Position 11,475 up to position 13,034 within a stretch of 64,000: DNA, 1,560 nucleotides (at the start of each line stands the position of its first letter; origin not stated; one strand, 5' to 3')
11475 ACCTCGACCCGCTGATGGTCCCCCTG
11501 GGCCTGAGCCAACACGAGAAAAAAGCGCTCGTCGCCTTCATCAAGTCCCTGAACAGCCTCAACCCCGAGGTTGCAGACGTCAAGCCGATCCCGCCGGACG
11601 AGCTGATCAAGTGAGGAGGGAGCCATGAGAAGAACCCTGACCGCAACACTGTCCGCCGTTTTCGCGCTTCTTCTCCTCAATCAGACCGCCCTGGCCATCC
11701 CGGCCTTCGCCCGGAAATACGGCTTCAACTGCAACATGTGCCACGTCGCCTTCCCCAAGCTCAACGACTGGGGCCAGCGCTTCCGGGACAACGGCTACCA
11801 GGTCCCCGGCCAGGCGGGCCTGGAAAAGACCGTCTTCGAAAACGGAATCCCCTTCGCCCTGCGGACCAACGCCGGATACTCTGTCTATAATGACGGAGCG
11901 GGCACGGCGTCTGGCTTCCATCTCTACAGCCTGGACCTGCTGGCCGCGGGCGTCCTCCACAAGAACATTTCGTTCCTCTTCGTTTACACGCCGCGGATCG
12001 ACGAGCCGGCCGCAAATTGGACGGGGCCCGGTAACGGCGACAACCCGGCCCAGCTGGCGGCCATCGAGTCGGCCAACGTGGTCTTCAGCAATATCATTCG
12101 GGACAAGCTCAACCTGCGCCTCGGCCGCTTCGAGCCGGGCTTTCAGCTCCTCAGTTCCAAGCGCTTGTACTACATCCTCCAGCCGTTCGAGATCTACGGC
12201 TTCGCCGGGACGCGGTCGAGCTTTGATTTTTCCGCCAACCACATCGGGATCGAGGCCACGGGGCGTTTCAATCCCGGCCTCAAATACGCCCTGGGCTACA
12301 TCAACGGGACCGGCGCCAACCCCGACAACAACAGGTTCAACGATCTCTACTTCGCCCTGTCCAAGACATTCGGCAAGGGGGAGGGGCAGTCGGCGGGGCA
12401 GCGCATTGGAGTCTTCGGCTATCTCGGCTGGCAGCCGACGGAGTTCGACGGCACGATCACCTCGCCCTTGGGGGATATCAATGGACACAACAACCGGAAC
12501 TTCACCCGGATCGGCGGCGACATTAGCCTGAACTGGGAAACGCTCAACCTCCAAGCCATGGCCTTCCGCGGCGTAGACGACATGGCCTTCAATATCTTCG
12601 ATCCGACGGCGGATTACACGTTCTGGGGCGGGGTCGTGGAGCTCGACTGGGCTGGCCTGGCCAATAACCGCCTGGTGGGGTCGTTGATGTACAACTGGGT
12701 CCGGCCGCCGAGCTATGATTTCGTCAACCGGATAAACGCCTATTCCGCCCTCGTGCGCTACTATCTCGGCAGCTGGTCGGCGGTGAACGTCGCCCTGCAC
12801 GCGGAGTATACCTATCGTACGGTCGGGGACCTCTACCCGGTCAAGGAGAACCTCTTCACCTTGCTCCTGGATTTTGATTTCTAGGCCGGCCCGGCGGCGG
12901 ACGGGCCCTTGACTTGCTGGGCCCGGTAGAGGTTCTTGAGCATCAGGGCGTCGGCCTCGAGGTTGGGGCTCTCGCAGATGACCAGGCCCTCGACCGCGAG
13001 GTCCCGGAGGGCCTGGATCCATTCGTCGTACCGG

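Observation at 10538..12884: MauG/CCP-type di-heme peroxidase directly followed by an outer-membrane beta-barrel carrying a single CxxCH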

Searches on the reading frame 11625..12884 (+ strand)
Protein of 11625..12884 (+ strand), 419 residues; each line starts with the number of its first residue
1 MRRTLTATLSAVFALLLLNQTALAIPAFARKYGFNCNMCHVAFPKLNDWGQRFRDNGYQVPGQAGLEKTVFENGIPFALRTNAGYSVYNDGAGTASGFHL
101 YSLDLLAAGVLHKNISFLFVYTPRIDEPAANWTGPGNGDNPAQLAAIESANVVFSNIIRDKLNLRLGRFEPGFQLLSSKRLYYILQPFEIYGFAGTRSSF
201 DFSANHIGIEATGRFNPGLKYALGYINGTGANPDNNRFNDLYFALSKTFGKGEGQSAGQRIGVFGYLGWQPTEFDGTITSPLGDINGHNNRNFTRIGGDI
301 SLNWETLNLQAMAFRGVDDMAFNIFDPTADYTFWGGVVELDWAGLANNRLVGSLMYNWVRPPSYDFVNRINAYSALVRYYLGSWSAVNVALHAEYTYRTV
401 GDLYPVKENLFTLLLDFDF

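Call 3: search_protein_families(library=pfam, proteins=[window:11625-12884:+], max_evalue=1)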
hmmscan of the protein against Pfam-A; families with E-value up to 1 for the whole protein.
window:11625-12884:+ (419 aa): 0 families

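Call 4: search_protein_families(library=ncbifam, proteins=[window:11625-12884:+], max_evalue=1)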
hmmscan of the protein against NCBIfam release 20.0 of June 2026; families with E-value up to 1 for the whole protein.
window:11625-12884:+ (419 aa): 0 families

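Call 5: find_homologous_proteins(query=window:11625-12881:+, max_evalue=0.001)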
Query window:11625-12881:+ (419 aa): 629 proteins with E <= 0.001 among 8000 candidates; the best 120 are listed.
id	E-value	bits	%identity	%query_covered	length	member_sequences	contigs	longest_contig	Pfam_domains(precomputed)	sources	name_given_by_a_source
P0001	2.2e-258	875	88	100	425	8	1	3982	-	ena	-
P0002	1.0e-250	850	87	100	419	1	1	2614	-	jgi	jgi:hypothetical protein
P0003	5.3e-245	831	85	100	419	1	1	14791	-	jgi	jgi:hypothetical protein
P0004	2.5e-244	829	85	100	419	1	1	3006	-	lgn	-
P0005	5.0e-242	821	84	100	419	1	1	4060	-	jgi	jgi:hypothetical protein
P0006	6.0e-242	821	84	100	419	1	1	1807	-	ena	-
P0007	6.5e-242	821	84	100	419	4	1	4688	-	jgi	-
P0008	2.6e-241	819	84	100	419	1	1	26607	-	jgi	jgi:hypothetical protein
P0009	2.4e-240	816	84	98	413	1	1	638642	-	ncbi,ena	-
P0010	3.8e-240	815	83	100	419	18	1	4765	-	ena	-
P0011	3.5e-239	812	83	100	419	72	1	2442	-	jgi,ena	-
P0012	4.1e-239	812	83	100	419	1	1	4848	-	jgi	jgi:hypothetical protein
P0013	1.3e-238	810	81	100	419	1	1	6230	-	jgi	jgi:hypothetical protein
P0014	1.3e-238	810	83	100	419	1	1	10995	-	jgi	jgi:hypothetical protein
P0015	4.3e-238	808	81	100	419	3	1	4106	-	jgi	jgi:hypothetical protein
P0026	2.8e-233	792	82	100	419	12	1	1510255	-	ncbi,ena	-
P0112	9.3e-200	682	69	100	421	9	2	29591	-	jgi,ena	jgi:hypothetical protein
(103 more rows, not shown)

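Call 21: search_protein_representatives(alignment_id=A1)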
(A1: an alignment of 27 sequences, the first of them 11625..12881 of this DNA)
Query: 27 sequences, 419 profile positions. Proteins with E-value up to 0.001 (for the whole library): 2900; up to 1e-10: 758; up to 1e-30: 55. The best 150 are listed.
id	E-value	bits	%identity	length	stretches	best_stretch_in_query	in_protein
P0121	1.4e-168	577.2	-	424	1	1-419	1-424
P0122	4.0e-124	430.7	-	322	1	102-419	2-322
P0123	1.4e-87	310.3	-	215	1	111-286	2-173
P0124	1.1e-84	300.8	-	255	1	6-188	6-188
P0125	1.5e-75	270.7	-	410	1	7-419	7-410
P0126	1.8e-70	253.9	-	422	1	6-419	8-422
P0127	1.7e-69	250.7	-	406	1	1-419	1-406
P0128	2.0e-68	247.2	-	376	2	1-140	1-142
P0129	5.3e-68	245.8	-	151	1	273-419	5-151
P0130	1.8e-60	221.0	-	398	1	6-402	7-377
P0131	1.7e-58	214.5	-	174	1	246-419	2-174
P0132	1.3e-56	208.3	-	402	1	5-419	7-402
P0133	6.4e-54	199.4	-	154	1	145-274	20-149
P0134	1.3e-53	198.4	-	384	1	22-416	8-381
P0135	1.5e-51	191.6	-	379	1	9-396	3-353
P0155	1.4e-37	145.6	-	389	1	1-348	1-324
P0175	3.3e-31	124.6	-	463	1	6-346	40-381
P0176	1.5e-30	122.5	-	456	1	12-342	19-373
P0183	1.3e-27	112.8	-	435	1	8-387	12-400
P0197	4.5e-26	107.7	-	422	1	9-396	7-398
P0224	7.5e-23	97.1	-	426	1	1-386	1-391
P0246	2.3e-21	92.2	-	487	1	9-368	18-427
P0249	3.6e-21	91.5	-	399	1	3-294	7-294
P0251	4.2e-21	91.3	-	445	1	11-400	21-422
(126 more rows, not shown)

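Call 22: predict_structure(alignment_id=A1)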
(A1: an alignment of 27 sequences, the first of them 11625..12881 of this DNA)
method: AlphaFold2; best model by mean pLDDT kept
length: 419 residues; sequences in the alignment: 27
mean_pLDDT: 56.4   pTM: 0.56
mean pLDDT of the five models: 56.4, 52.7, 48.5, 44.9, 34.8
residues with pLDDT >= 90: 0; 70-90: 127; 50-70: 130; < 50: 162
segments of 3 or more residues with pLDDT < 50: 20-90, 93-105, 107-111, 113-158, 202-205, 230-236, 275-288
pLDDT, mean of each block of 10 residues (from residue 1): 71 68 35 26 29 32 29 37 42 44 46 48 35 36 35 46 60 55 58 57 56 72 68 52 81 61 81 44 42 83 80 82 71 80 66 65 59 78 60 74 61 63
secondary structure, 60 per line:
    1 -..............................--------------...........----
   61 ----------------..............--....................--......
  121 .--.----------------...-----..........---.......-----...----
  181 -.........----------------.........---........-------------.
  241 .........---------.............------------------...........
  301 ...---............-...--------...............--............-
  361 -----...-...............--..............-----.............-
elements in order: H2-31 H46-56 E77-90 E93-112 E115-121 E149-158 E162-168 H182-190 E207-215 E219-226 E240-249 E259-271 E290-303 E307-318 E331-345 E348-359 E370-384 E387-400 E406-418

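Call 24: find_encoding_contigs(protein=P0026, flank=6000, max_places=2)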
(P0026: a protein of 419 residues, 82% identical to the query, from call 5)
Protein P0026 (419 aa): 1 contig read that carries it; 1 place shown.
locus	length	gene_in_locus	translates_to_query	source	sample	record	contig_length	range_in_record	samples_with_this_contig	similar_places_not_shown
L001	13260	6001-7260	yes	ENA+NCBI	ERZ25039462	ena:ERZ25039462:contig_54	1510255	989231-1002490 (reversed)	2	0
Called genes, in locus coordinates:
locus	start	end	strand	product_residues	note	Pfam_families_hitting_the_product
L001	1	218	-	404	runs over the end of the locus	PF07690:MFS_1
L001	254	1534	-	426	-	PF00144:Beta-lactamase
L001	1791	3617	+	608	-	PF00474:SSF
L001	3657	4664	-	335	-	-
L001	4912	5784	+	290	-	PF03150:CCP_MauG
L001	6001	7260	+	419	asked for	-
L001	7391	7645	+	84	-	-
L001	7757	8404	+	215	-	-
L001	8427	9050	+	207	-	PF00111:Fer2 (weak), PF01799:Fer2_2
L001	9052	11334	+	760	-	PF01315:Ald_Xan_dh_C, PF02738:MoCoBD_1, PF20256:MoCoBD_2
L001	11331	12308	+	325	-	PF00941:FAD_binding_5, PF03450:CO_deh_flav_C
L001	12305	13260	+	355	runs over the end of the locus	PF02625:XdhC_CoxI, PF13478:XdhC_C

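Call 25: find_encoding_contigs(protein=P0112, flank=6000, max_places=2)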
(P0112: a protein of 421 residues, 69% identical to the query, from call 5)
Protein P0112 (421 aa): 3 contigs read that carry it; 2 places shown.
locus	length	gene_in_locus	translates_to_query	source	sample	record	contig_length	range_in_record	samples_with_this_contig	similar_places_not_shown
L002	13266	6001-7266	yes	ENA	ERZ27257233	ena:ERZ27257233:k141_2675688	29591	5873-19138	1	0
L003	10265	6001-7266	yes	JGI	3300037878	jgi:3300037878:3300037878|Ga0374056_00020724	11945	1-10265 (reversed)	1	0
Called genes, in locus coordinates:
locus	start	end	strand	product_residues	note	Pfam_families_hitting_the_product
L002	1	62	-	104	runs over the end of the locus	PF14384:BrnA_antitoxin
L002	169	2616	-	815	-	PF07944:Beta-AFase-like_GH127_cat, PF20736:Glyco_hydro127M, PF20737:Glyco_hydro127C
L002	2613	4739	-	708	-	PF07944:Beta-AFase-like_GH127_cat, PF20736:Glyco_hydro127M, PF20737:Glyco_hydro127C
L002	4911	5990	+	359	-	PF00034:Cytochrom_C (faint), PF03150:CCP_MauG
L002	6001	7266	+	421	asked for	-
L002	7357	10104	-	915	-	PF25852:DUF6242_C (faint), PF02012:BNR (faint), PF14870:PSII_BNR (faint), PF15902:Sortilin-Vps10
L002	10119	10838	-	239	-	-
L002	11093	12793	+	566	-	PF00370:FGGY_N, PF02782:FGGY_C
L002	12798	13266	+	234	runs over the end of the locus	PF00596:Aldolase_II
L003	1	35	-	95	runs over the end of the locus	PF14384:BrnA_antitoxin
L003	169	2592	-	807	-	PF07944:Beta-AFase-like_GH127_cat, PF20736:Glyco_hydro127M, PF20737:Glyco_hydro127C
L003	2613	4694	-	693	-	PF07944:Beta-AFase-like_GH127_cat, PF20736:Glyco_hydro127M, PF20737:Glyco_hydro127C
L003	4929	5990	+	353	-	PF00034:Cytochrom_C (faint), PF03150:CCP_MauG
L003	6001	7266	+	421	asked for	-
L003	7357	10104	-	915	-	PF25852:DUF6242_C (faint), PF02012:BNR (faint), PF14870:PSII_BNR (faint), PF15902:Sortilin-Vps10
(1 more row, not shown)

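Call 29: find_related_loci(query=A3, collection=genome_contigs, flank=5000)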
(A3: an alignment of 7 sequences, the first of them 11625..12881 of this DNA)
Query A3 (419 aa) in genome_contigs; peptide patterns used: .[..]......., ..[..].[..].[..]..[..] (x = any residue, [..] = any of these).
600 stretches matched a pattern (row limit reached: there are more); 593 encode a relative of the query (tblastn E <= 1e-3); the best 80 are kept; 80 distinct loci.
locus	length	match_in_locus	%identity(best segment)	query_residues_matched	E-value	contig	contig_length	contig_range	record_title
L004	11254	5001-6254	83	2-419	0e+0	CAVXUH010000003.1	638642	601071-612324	MAG: Candidatus Aminicenantes bacterium isolate MFD05942.bin.1.3 genome assembly, contig: contig_20261, whole genome sho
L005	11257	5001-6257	83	1-419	0e+0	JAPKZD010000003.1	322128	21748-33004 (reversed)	MAG: Candidatus Aminicenantes bacterium isolate LacPavin_0419_WC70L_MAG_62_11 LacPavin_0419_WC70L_scaffold_74246, whole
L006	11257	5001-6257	73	1-419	0e+0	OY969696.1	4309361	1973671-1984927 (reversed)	MAG: Candidatus Aminicenantes bacterium isolate MFD04408.bin.1.14 genome assembly, chromosome: 1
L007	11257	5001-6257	74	1-419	0e+0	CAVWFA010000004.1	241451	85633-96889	MAG: Candidatus Aminicenantes bacterium isolate MFD00905.bin.2.185 genome assembly, contig: contig_21014, whole genome s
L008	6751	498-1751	71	1-419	0e+0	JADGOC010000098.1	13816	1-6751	MAG: Acidobacteria bacterium isolate Chersky.31_34 contig-100_2032, whole genome shotgun sequence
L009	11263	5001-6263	70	1-419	0e+0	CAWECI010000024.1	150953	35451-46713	MAG: Candidatus Aminicenantes bacterium isolate MFD04492.bin.2.17 genome assembly, contig: contig_57897, whole genome sh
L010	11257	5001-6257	57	1-419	8e-166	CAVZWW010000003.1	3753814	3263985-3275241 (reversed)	MAG: uncultured Bacteroidetes bacterium isolate MFD04716.bin.1.116 genome assembly, contig: contig_9349, whole genome sh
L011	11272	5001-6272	58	1-419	4e-165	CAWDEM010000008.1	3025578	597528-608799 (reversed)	MAG: Ignavibacteriota bacterium isolate MFD05942.bin.1.74 genome assembly, contig: contig_851, whole genome shotgun sequ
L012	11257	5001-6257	57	1-419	3e-163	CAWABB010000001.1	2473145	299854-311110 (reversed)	MAG: uncultured Ignavibacteria bacterium isolate MFD05942.bin.1.109 genome assembly, contig: contig_10081, whole genome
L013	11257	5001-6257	57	1-419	1e-162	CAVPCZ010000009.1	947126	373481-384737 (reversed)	MAG: Ignavibacteriota bacterium isolate MFD00032.bin.2.15 genome assembly, contig: contig_14670, whole genome shotgun se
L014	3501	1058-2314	57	1-419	9e-168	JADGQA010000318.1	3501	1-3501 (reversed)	MAG: Bacteroidota bacterium isolate Chersky.3_21 contig-100_25943, whole genome shotgun sequence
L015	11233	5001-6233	58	9-419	6e-159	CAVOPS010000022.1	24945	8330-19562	MAG: uncultured Ignavibacteriaceae bacterium isolate MFD00032.bin.2.137 genome assembly, contig: contig_67219, whole gen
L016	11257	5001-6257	57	1-419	2e-158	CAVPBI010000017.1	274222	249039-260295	MAG: uncultured Ignavibacteria bacterium isolate MFD00032.bin.1.149 genome assembly, contig: contig_27739, whole genome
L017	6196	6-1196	60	24-419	1e-156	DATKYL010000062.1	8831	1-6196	MAG TPA_asm: Acidobacteriota bacterium isolate SMAG_U14218 k141_1691317, whole genome shotgun sequence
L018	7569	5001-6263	56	1-419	9e-155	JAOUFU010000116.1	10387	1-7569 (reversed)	MAG: Phycisphaerae bacterium isolate 4_1_July_SF_Bin52 4_1_July_SF_Bin52_scaffold_3126_c1, whole genome shotgun sequence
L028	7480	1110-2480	33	2-401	1e-42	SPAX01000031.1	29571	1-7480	MAG: Nitrospira sp. isolate RCB Rifle_cladeB_scaffold_31, whole genome shotgun sequence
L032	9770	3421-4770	33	5-401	5e-38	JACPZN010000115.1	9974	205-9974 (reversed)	MAG: Nitrospirae bacterium isolate NC_groundwater_890_Pr1_S2p5_56_12 Montesol18_S2p5_coassembly_scaffold_317436, whole g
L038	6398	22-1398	32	3-401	6e-37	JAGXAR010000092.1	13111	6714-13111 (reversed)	MAG: Nitrospirae bacterium isolate REEB81 contig-150_6128, whole genome shotgun sequence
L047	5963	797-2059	30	20-419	1e-34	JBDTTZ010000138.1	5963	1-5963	MAG: Gemmatimonadota bacterium isolate cluster3_bin.32 NODE_72088_length_5963_cov_12.092079, whole genome shotgun sequen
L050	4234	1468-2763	32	8-394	2e-34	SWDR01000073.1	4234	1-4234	MAG: Nitrospira sp. isolate RSF8 Nitrospira_sp_RSF8_73, whole genome shotgun sequence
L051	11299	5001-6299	30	4-402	6e-34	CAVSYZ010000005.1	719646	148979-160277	MAG: uncultured Acidobacteriota bacterium isolate MFD04463.bin.1.91 genome assembly, contig: contig_29262, whole genome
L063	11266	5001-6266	31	3-396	1e-32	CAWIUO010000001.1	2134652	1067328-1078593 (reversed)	MAG: uncultured Acidobacteriota bacterium isolate MFD01828.bin.2.14 genome assembly, contig: contig_15290, whole genome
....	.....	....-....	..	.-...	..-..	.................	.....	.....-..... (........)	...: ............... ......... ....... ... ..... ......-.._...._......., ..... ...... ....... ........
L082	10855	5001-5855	33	7-272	2e-29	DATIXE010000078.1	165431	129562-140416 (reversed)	MAG TPA_asm: Candidatus Eisenbacteria bacterium isolate SMAG_U15241 k141_4176782, whole genome shotgun sequence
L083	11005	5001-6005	31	3-320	2e-29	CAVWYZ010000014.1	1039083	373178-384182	MAG: Candidatus Acidoferrales bacterium isolate MFD05377.bin.1.191 genome assembly, contig: contig_27438, whole genome s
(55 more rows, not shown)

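Call 53: predict_structure(alignment_id=A4)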
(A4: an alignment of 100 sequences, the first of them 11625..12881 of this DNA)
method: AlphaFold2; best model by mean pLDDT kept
length: 419 residues; sequences in the alignment: 100
mean_pLDDT: 89.6   pTM: 0.85
mean pLDDT of the five models: 89.6, 89.6, 89.0, 88.6, 88.4
residues with pLDDT >= 90: 288; 70-90: 104; 50-70: 18; < 50: 9
segments of 3 or more residues with pLDDT < 50: 18-25
pLDDT, mean of each block of 10 residues (from residue 1): 85 68 48 78 91 87 82 84 96 93 92 94 88 64 91 93 96 94 95 91 95 92 93 81 98 93 97 85 81 98 97 98 96 98 92 98 96 98 79 98 96 94
secondary structure, 60 per line:
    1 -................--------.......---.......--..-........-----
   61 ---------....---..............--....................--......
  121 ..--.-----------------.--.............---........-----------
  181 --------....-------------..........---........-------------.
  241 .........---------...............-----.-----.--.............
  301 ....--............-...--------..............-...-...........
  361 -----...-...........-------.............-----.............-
elements in order: H2-17 H26-32 H36-39 E40-42 H48-55 H70-73 E77-90 E93-112 E115-122 E146-158 E162-169 H189-192 E206-215 E219-226 E240-249 E259-273 E288-304 E307-318 E331-344 E350-360 E370-380 E388-400 E406-418

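Call 58: fold_search(model_id=the predicted structure, library=pdb)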
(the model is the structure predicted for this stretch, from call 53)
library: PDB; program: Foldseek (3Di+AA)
matches with E <= 10: 901; with E <= 0.001: 199
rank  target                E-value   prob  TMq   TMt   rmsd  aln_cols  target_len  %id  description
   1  2o4v_A                3.2e-11  1.00  0.57  0.58   8.6       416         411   13  An arginine ladder in OprP mediates phosphate specific transfer across the outer membrane (released 2006-12-26)
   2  3a2s_X                6.0e-11  1.00  0.53  0.64   7.0       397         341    8  Crystal Structure of outer membrane protein PorB from Neisseria meningitidis in complex with sucrose (released 2010-04-07)
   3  1e54_A                1.0e-10  1.00  0.55  0.67   5.1       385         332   12  Anion-selective porin from Comamonas acidovorans (released 2001-07-12)
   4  8jto                  1.1e-10  1.00  0.47  0.55   7.7       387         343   12  Outer membrane porin of Burkholderia pseudomallei (BpsOmp38) in complex with ceftazidime (released 2024-06-26)
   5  3wi5                  1.2e-10  1.00  0.52  0.68   6.8       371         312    9  Crystal structure of the Loop 7 mutant PorB from Neisseria meningitidis serogroup B (released 2014-01-01)
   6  4gey                  4.4e-10  1.00  0.50  0.50   8.8       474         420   12  High pH structure of Pseudomonas putida OprB (released 2012-10-24)
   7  8wv0_B                6.3e-10  1.00  0.52  0.64   6.8       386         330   12  Outer membrane porin of Burkholderia pseudomallei (BpsOmp38) (released 2024-10-30)
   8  8wv0_A                7.4e-10  1.00  0.52  0.64   6.5       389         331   12  Outer membrane porin of Burkholderia pseudomallei (BpsOmp38) (released 2024-10-30)
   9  7de8                  7.8e-10  1.00  0.54  0.65   6.8       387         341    8  Crystal Structure of outer membrane protein PorB with G103K mutations from Neisseria meningitidis W135 (released 2021-03-31)
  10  6ehb_B                1.0e-09  1.00  0.50  0.63   6.5       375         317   12  OmpU, an outer membrane protein, of Vibrio cholerae (released 2018-04-25)
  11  3wi4                  1.1e-09  1.00  0.50  0.65   6.6       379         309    9  Crystal structure of wild-type PorB from Neisseria meningitidis serogroup B (released 2014-01-01)
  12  4rjx                  1.1e-09  1.00  0.54  0.54   8.9       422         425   14  Crystal structure of the OprO mutant protein F62Y/D114Y (released 2015-10-21)
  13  4d64_A                1.2e-09  1.00  0.55  0.64   6.6       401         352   14  Structure of porin Omp-Pst1 from P. stuartii; the crystallographic symmetry generates a dimer of trimers. (released 2016-03-09)
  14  5nxn_A                1.6e-09  1.00  0.52  0.62   6.3       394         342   12  Structure of a L5-deletion mutant of Providencia stuartii Omp-Pst1 (released 2018-02-21)
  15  6ehf                  1.7e-09  1.00  0.50  0.64   7.3       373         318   12  OmpT (in-vitro folded), an outer membrane protein Vibrio cholerae (trimer form) (released 2018-04-25)
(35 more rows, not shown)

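Call 59: list_cluster_members(proteins=[P0249, P0175, P0183, P0197, P0224, P0155, P0130, P0176, P0251, P0246])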
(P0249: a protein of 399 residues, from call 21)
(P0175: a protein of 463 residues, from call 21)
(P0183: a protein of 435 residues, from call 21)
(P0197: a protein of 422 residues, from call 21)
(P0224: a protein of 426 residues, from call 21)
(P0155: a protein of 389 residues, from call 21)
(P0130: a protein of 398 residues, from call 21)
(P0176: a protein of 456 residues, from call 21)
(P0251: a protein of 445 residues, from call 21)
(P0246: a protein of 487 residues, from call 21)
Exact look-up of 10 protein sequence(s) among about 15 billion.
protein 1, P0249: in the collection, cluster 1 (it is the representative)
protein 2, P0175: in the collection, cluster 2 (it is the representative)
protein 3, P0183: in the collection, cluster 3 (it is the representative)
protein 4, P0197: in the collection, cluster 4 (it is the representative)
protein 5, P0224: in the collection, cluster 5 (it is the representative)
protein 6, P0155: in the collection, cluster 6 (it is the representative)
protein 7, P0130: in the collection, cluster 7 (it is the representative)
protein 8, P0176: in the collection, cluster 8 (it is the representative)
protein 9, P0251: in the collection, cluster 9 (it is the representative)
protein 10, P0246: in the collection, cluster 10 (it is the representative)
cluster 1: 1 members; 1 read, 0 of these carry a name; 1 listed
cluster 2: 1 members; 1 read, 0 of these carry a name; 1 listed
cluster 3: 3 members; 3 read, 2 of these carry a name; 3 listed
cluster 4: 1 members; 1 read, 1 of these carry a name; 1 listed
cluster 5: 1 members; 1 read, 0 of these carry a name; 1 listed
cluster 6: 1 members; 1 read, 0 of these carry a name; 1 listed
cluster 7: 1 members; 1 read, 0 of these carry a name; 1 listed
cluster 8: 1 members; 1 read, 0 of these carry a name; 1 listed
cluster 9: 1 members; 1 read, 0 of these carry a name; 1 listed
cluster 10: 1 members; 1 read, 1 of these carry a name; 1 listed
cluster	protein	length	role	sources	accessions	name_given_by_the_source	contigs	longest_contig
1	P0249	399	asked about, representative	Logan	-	-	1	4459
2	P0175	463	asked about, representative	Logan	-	-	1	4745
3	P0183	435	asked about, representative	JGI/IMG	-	hypothetical protein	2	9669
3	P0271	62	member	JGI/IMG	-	hypothetical protein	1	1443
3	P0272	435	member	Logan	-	-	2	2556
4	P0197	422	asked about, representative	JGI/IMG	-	hypothetical protein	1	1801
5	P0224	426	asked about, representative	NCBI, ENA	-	-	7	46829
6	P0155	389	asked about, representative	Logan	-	-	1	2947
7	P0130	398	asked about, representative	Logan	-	-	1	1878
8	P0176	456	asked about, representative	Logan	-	-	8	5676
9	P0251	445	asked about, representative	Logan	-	-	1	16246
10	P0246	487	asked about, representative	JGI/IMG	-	hypothetical protein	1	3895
